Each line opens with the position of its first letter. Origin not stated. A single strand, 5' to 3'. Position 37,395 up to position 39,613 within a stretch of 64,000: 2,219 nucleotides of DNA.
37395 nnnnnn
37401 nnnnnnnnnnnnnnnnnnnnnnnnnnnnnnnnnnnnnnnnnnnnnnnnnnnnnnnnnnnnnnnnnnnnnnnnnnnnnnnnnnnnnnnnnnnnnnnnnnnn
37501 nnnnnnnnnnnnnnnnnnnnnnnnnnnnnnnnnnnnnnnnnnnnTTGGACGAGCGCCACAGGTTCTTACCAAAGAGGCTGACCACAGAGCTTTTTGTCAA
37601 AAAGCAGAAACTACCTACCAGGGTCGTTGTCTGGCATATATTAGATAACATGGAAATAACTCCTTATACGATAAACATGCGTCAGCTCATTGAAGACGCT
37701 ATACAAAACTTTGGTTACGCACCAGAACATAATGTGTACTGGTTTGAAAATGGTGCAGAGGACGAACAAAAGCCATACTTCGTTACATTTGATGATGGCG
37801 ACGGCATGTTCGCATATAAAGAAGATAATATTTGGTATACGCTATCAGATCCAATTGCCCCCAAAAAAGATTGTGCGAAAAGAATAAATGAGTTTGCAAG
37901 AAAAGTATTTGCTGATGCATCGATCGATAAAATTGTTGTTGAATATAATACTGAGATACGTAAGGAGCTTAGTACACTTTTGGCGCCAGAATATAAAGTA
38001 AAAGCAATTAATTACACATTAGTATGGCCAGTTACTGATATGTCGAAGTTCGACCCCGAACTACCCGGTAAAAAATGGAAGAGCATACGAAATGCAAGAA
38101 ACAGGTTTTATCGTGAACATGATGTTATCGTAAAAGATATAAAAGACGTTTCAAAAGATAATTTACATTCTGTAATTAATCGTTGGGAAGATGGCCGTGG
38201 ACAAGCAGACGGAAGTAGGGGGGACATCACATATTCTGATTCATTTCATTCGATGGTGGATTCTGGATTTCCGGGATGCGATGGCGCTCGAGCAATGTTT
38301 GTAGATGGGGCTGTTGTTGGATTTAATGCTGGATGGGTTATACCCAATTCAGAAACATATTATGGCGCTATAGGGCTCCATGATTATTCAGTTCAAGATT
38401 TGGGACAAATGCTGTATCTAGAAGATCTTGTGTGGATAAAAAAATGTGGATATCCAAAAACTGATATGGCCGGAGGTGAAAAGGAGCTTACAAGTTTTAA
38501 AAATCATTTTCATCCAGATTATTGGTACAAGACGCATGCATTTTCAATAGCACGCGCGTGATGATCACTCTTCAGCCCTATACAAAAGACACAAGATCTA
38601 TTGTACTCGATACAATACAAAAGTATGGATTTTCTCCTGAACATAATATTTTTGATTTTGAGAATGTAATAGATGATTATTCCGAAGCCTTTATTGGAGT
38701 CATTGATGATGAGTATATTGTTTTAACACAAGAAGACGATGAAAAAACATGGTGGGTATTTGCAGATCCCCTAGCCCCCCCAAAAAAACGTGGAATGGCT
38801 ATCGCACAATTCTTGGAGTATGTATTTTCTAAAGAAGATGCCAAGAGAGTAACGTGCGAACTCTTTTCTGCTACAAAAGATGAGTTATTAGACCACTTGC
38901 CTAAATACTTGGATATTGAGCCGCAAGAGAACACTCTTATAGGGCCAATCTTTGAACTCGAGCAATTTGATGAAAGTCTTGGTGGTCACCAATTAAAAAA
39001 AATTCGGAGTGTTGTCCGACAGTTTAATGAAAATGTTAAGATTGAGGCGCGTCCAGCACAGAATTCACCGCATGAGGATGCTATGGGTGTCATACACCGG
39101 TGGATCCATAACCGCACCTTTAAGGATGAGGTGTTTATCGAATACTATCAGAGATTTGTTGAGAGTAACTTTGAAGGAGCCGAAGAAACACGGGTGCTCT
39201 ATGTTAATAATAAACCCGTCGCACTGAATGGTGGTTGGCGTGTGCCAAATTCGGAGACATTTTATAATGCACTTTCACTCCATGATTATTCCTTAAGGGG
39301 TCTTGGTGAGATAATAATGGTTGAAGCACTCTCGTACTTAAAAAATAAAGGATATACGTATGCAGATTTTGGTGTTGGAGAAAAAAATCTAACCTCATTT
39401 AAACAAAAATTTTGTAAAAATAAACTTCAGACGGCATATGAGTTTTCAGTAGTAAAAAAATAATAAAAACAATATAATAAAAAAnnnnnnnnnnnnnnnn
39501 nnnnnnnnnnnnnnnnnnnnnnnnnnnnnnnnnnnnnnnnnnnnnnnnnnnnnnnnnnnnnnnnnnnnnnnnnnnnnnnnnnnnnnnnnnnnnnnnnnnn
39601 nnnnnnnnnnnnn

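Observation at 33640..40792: Accessory cluster: SET-domain protein, two secreted cupredoxin-like/Cys-repeat paralogs, two FemAB-like GNAT paralogs, a divergent PurD-like ATP-grasp, then MltG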

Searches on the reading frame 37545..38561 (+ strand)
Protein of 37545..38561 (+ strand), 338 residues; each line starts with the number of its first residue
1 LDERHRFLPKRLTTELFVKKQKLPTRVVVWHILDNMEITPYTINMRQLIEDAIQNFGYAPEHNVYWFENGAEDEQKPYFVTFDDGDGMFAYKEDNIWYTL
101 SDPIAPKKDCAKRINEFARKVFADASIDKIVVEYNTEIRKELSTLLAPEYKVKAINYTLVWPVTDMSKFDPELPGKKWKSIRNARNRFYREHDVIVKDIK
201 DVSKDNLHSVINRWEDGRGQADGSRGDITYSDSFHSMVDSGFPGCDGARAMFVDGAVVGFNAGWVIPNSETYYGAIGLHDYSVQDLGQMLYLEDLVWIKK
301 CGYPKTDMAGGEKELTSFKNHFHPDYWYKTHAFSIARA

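Call 3: search_protein_families(library=pfam, proteins=[window:37545-38561:+], max_evalue=0.1)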
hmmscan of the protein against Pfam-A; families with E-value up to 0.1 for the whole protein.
window:37545-38561:+ (338 aa): 2 families
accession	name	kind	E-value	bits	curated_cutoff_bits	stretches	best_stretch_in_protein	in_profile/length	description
PF09924.15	LPG_synthase_C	-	1e-11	44.9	27.5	1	78-272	24-206/298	Phosphatidylglycerol lysyltransferase, C-terminal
PF13480.13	Acetyltransf_6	-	0.0021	18.7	22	1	177-313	3-139/143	Acetyltransferase (GNAT) domain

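Call 4: search_protein_families(library=ncbifam, proteins=[window:37545-38561:+], max_evalue=0.1)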
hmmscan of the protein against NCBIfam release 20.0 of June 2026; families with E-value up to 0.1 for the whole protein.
window:37545-38561:+ (338 aa): 0 families

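Call 99: search_protein_families(library=padloc, proteins=[window:37650-38561:+], max_evalue=0.001)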
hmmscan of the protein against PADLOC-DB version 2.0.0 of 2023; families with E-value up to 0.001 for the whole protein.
window:37650-38561:+ (303 aa): 0 families

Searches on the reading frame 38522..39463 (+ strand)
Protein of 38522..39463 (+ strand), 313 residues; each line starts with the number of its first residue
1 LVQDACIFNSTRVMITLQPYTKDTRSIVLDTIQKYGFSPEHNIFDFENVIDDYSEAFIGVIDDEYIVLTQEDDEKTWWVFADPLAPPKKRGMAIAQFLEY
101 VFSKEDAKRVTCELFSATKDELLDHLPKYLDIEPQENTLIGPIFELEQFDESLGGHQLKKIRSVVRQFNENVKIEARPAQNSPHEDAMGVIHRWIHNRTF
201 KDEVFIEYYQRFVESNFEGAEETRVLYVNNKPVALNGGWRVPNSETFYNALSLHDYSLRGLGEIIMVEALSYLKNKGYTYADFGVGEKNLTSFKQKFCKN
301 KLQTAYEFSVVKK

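Call 3: search_protein_families(library=pfam, proteins=[window:38522-39463:+], max_evalue=0.1)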
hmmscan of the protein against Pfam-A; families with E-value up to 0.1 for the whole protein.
window:38522-39463:+ (313 aa): 2 families
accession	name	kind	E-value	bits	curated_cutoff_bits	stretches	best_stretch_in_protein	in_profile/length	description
PF09924.15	LPG_synthase_C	-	5.7e-11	42.5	27.5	1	56-285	25-245/298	Phosphatidylglycerol lysyltransferase, C-terminal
PF13480.13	Acetyltransf_6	-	1.6e-06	28.8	22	1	159-288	5-139/143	Acetyltransferase (GNAT) domain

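Call 4: search_protein_families(library=ncbifam, proteins=[window:38522-39463:+], max_evalue=0.1)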
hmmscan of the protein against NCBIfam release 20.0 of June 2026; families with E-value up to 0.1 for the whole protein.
window:38522-39463:+ (313 aa): 0 families

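Call 9: search_solved_structures(query=window:38561-39463:+, max_evalue=1, show_alignments=1)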
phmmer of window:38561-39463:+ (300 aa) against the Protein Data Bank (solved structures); distinct sequences matched with E-value up to 1: 0.

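Call 22: find_homologous_proteins(query=window:38561-39463:+, max_evalue=0.001)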
Query window:38561-39463:+ (300 aa): 4 proteins with E <= 0.001 among 580 candidates.
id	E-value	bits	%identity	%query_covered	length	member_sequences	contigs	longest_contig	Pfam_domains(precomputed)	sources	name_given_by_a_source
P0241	1.0e-201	686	100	100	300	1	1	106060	PF13480.14,PF09924.16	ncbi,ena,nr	ncbi:MAG: GNAT family N-acetyltransferase [bacterium]|nr:GNAT family N-acetyltransferase [bacterium]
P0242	1.6e-68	249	42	96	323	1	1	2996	PF13480.14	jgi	jgi:hypothetical protein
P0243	4.7e-62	228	38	98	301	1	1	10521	PF13480.14,PF09924.16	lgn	-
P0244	1.2e-57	213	40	94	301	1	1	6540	PF09924.16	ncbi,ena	-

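Call 24: find_encoding_contigs(protein=P0244, flank=10000, max_places=2)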
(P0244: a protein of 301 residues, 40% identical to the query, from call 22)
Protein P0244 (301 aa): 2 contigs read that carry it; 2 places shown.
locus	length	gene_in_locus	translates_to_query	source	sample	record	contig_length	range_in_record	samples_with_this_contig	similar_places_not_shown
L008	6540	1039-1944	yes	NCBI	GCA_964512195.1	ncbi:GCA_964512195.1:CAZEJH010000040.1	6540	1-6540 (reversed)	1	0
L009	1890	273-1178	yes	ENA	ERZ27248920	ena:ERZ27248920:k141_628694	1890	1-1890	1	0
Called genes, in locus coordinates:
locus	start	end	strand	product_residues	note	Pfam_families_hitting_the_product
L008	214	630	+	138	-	PF00856:SET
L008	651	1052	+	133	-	PF00856:SET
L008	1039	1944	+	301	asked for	PF09924:LPG_synthase_C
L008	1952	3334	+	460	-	PF01071:GARS_A, PF02843:GARS_C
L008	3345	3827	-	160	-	PF02643:DUF192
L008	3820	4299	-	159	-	PF09900:DUF2127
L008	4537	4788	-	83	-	PF01541:GIY-YIG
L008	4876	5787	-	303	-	PF18075:FtsX_ECD, PF02687:FtsX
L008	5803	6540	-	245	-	?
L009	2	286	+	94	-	?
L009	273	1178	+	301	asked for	PF09924:LPG_synthase_C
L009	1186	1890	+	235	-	?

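Call 54: search_protein_families(library=pfam, proteins=[L008:214-630:+, L008:651-1052:+, L008:1039-1944:+], max_evalue=0.01)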
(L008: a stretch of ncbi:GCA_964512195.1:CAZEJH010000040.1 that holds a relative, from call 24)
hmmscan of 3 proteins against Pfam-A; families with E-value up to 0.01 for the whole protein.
L008:214-630:+ (138 aa): 2 families
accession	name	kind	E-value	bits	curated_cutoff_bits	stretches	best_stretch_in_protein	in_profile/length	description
PF00856.33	SET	-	2.9e-10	40.9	22.4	1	26-134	1-104/105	SET domain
PF24077.1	IgA0_D2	-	0.00024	21.8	27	0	113-137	15-42/101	Immunoglobulin A1 protease autotransporter domain 2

L008:651-1052:+ (133 aa): 1 family
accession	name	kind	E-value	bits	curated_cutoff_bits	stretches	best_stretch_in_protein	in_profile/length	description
PF00856.33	SET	-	2e-20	73.6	22.4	1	18-118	1-104/105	SET domain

L008:1039-1944:+ (301 aa): 2 families
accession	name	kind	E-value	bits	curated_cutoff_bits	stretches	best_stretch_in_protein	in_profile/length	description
PF09924.15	LPG_synthase_C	-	2.4e-09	37.1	27.5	1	130-272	103-244/298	Phosphatidylglycerol lysyltransferase, C-terminal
PF13480.13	Acetyltransf_6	-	0.0016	19.1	22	1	144-276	3-139/143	Acetyltransferase (GNAT) domain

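Call 58: search_solved_structures(query=A5, max_evalue=1, show_alignments=2)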
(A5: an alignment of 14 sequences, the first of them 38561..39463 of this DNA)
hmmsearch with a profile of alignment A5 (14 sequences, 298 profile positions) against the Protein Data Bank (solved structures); distinct sequences matched with E-value up to 1: 10.
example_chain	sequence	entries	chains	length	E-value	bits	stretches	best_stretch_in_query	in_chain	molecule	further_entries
6lv0_A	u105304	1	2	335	9e-06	28.1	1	41-269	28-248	Low pH-inducible protein LpiA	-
6lvf_B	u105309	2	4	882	0.00015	24.1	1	41-269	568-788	Low pH-inducible protein LpiA | Bifunctional lysylphosphatidylglycerol flippase/synthetase MprF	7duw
7f47_A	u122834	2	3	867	0.005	19.1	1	41-269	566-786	Hypothetical conserved protein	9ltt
5vrv_A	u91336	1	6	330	0.054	15.7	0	46-220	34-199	Protein regulated by acid pH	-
4v34_A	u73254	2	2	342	0.19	13.8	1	41-191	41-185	ALANYL-TRNA-DEPENDENT L-ALANYL- PHOPHATIDYLGLYCEROL SYNTHASE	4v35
9goe_A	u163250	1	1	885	0.24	13.5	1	41-191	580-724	Phosphatidylglycerol lysyltransferase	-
9j8q_A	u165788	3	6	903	0.25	13.5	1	41-191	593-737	Phosphatidylglycerol lysyltransferase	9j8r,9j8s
9w50_A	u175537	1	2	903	0.25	13.5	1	41-191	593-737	Phosphatidylglycerol lysyltransferase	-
9w51_A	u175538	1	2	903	0.26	13.5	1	41-191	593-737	Phosphatidylglycerol lysyltransferase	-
1b4u_A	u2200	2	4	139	0.36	13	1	133-228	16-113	PROTOCATECHUATE 4,5-DIOXYGENASE | 4,5-DIOXYGENASE ALPHA CHAIN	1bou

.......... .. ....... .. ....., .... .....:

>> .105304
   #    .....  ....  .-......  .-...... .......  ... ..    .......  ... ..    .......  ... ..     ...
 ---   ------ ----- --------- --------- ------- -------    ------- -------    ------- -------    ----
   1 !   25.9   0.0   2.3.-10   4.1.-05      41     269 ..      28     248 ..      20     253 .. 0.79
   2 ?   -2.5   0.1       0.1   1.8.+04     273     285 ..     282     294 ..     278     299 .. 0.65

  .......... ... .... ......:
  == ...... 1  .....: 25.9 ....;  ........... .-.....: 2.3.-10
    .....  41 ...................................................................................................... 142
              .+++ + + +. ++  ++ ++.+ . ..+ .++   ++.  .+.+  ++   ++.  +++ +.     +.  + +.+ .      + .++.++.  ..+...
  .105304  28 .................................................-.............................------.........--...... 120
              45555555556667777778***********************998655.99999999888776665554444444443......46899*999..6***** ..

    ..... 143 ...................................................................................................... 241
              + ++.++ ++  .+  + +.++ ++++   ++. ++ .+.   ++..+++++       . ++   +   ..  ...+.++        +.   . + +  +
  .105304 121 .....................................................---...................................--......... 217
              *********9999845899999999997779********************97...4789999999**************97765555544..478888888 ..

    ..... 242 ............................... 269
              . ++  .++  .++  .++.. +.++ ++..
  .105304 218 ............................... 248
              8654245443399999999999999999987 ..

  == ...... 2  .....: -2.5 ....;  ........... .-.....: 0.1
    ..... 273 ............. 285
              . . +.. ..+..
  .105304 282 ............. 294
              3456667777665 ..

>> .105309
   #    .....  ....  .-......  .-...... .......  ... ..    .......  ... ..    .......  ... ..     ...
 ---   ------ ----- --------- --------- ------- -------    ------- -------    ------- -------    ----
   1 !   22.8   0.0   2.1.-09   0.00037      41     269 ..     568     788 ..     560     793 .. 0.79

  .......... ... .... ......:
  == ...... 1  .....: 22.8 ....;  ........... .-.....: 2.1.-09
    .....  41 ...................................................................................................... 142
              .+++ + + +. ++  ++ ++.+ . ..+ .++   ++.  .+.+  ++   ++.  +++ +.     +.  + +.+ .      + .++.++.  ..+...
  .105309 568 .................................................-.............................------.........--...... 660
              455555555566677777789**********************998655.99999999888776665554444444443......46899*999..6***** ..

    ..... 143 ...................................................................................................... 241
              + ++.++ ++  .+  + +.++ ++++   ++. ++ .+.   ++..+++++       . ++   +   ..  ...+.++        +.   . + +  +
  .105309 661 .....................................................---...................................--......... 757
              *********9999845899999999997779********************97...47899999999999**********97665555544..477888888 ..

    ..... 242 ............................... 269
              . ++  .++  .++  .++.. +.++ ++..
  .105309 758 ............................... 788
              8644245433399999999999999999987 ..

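Call 93: search_protein_families(library=phrogs, proteins=[window:38561-39463:+], max_evalue=0.001)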
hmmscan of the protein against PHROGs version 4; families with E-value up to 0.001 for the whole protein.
window:38561-39463:+ (300 aa): 0 families

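Call 99: search_protein_families(library=padloc, proteins=[window:38561-39463:+], max_evalue=0.001)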
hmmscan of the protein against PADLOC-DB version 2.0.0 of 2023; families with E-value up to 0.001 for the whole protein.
window:38561-39463:+ (300 aa): 0 families
